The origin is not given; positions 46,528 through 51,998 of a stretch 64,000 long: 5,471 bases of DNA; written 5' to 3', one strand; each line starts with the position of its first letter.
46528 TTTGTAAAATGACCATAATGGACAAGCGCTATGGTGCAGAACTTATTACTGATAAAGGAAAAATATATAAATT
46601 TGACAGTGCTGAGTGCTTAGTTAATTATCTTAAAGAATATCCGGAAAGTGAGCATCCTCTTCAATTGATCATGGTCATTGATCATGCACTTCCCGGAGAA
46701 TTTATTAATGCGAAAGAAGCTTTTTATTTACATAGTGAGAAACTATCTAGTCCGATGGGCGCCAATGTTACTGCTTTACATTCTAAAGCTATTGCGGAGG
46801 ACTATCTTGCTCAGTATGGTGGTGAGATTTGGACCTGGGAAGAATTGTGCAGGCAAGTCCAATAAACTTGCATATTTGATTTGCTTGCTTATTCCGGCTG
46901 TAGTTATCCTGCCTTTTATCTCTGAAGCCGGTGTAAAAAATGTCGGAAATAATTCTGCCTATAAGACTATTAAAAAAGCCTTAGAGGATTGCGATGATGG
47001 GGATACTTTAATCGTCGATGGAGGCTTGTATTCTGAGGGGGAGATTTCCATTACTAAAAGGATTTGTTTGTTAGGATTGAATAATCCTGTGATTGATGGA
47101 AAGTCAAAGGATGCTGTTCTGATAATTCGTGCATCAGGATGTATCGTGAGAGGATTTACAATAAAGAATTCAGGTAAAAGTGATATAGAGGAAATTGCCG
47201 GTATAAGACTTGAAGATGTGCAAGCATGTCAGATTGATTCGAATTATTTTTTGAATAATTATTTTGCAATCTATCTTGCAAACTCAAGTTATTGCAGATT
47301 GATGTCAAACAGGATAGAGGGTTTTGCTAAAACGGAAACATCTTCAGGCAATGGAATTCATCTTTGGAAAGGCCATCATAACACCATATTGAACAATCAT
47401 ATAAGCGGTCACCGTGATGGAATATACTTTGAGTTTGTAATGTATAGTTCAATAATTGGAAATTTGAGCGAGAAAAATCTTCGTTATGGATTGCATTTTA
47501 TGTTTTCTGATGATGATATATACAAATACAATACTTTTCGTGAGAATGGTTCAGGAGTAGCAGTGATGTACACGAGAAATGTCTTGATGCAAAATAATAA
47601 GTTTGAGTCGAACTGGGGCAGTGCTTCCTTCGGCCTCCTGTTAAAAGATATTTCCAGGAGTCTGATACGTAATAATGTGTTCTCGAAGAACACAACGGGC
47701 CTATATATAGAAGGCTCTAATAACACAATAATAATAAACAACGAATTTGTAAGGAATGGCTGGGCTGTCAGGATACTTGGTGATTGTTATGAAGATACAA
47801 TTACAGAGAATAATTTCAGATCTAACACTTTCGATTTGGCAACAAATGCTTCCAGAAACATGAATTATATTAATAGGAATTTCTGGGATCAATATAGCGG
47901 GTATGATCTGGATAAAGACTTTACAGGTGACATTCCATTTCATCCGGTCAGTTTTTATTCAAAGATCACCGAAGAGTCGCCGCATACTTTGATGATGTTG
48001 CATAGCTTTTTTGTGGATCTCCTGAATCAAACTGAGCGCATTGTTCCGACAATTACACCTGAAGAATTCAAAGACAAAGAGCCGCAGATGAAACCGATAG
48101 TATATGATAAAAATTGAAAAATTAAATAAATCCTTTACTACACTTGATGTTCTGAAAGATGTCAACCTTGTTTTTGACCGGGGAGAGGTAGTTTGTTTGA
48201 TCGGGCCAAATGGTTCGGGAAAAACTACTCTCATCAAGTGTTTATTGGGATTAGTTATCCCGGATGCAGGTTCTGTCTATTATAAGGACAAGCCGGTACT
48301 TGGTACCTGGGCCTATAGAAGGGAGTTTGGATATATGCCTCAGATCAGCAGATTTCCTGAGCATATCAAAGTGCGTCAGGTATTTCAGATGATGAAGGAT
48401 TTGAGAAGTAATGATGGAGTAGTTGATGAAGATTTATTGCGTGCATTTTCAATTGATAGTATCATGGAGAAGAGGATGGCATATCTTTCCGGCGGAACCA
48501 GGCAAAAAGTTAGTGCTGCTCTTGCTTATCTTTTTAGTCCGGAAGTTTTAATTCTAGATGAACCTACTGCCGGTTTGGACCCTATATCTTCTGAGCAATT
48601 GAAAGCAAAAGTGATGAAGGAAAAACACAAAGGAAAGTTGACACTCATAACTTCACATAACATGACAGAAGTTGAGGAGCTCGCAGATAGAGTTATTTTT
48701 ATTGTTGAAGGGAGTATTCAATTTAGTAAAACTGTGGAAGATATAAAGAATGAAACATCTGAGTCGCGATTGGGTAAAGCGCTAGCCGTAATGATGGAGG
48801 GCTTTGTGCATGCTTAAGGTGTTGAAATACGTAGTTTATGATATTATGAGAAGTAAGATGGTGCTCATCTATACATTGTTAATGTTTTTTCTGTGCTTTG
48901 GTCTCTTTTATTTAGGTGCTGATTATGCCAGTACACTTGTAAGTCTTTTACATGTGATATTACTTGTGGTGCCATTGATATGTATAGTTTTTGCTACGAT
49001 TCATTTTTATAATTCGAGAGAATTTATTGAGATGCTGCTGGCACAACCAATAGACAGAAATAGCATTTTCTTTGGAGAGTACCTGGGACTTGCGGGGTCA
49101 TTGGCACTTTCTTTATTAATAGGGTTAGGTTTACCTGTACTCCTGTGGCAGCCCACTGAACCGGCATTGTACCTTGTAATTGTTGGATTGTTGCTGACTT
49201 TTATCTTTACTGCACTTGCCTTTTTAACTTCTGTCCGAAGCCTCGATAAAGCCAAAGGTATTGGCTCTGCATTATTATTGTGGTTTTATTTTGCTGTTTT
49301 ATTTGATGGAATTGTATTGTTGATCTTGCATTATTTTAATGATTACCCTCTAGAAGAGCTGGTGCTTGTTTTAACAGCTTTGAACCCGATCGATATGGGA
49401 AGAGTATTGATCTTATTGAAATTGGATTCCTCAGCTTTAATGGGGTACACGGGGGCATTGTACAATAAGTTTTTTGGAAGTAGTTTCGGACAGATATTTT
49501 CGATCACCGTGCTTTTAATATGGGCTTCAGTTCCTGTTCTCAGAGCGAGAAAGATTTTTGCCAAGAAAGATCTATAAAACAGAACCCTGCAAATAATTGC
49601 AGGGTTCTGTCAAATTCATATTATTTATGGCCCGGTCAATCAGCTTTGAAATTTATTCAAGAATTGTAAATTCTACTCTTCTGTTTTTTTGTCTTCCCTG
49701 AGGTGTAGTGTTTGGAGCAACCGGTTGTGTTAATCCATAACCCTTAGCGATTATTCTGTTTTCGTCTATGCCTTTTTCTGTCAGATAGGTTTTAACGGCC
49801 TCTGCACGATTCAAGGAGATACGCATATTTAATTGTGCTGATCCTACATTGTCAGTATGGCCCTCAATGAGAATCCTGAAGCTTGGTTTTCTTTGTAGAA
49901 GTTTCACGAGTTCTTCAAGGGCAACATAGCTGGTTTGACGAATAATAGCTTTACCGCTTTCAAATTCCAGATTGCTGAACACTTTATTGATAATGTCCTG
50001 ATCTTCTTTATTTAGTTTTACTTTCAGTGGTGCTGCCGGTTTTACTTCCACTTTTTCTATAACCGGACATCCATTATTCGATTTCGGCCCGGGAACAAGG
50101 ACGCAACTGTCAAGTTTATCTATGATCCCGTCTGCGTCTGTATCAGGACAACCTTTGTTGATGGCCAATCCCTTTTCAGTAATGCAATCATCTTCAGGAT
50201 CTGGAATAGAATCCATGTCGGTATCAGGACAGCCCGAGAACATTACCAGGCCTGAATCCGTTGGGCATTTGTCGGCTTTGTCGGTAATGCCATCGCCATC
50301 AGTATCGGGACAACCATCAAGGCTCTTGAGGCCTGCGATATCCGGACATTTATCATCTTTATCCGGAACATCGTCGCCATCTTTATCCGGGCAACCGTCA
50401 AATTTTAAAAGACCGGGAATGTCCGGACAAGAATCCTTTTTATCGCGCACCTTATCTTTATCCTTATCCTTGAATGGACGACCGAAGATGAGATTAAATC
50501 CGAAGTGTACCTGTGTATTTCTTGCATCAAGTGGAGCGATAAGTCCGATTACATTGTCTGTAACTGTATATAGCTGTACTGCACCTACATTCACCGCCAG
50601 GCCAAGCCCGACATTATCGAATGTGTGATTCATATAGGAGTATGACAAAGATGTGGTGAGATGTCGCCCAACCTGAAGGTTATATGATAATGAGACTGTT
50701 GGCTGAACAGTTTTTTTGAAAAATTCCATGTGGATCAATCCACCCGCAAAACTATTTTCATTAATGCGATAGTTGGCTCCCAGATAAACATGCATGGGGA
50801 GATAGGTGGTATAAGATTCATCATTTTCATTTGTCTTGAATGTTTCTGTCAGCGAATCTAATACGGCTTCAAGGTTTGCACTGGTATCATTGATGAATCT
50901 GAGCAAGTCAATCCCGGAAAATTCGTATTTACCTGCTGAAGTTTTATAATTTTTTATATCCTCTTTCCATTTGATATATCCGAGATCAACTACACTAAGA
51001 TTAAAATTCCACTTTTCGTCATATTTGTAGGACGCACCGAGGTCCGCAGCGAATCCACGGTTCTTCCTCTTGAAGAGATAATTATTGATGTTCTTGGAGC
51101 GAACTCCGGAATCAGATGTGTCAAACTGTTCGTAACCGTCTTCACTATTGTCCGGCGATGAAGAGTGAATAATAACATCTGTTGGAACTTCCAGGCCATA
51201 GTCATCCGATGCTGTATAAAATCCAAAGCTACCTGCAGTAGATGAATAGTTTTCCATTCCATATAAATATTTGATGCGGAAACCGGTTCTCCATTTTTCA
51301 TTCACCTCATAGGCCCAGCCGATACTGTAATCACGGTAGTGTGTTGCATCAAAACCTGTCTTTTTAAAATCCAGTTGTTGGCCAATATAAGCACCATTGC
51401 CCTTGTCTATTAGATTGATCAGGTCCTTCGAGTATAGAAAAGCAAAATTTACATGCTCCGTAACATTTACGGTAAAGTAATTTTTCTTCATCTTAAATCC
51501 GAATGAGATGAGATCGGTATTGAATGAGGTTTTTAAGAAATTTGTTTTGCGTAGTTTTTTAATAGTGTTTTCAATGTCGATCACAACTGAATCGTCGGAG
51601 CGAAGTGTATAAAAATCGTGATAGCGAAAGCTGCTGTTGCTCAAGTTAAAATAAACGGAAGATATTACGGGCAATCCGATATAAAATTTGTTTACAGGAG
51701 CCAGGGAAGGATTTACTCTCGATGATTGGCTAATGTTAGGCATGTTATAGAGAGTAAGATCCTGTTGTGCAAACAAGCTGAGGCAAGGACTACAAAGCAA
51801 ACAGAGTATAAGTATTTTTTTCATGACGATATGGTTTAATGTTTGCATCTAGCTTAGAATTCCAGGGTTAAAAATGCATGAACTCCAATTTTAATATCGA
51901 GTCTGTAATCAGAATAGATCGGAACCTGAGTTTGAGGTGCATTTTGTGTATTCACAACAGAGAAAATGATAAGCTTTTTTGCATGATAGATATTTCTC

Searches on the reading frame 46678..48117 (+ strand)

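Call 64: search_protein_families(library=pfam, proteins=[window:46678-48117:+], max_evalue=0.00001)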
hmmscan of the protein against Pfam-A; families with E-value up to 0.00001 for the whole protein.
window:46678-48117:+ (479 aa): 3 families
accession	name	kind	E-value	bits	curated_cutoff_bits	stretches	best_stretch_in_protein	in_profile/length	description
PF05048.19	NosD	-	5.6e-37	127.7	23.6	1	222-408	14-212/212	Periplasmic copper-binding protein (NosD)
PF13229.12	Beta_helix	-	1.8e-25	89.9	25.9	1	174-314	1-139/158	Right handed beta helix region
PF07602.17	DUF1565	-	4.5e-06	26.6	20.3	0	140-252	87-205/257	Protein of unknown function (DUF1565)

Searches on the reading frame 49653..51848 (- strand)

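Call 65: search_protein_families(library=pfam, proteins=[window:49653-51848:-], max_evalue=0.00001)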
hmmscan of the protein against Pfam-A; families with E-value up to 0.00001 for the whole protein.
window:49653-51848:- (731 aa): 3 families
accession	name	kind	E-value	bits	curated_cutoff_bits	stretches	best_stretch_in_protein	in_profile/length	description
PF18990.6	DUF5723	-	3.2e-89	300.7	26.8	1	47-431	1-376/376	Family of unknown function (DUF5723)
PF00691.25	OmpA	-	1.1e-24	87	27.2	1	629-723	2-98/98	OmpA family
PF02412.23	TSP_3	-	9.5e-06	25.7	25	0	515-531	15-31/36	Thrombospondin type 3 repeat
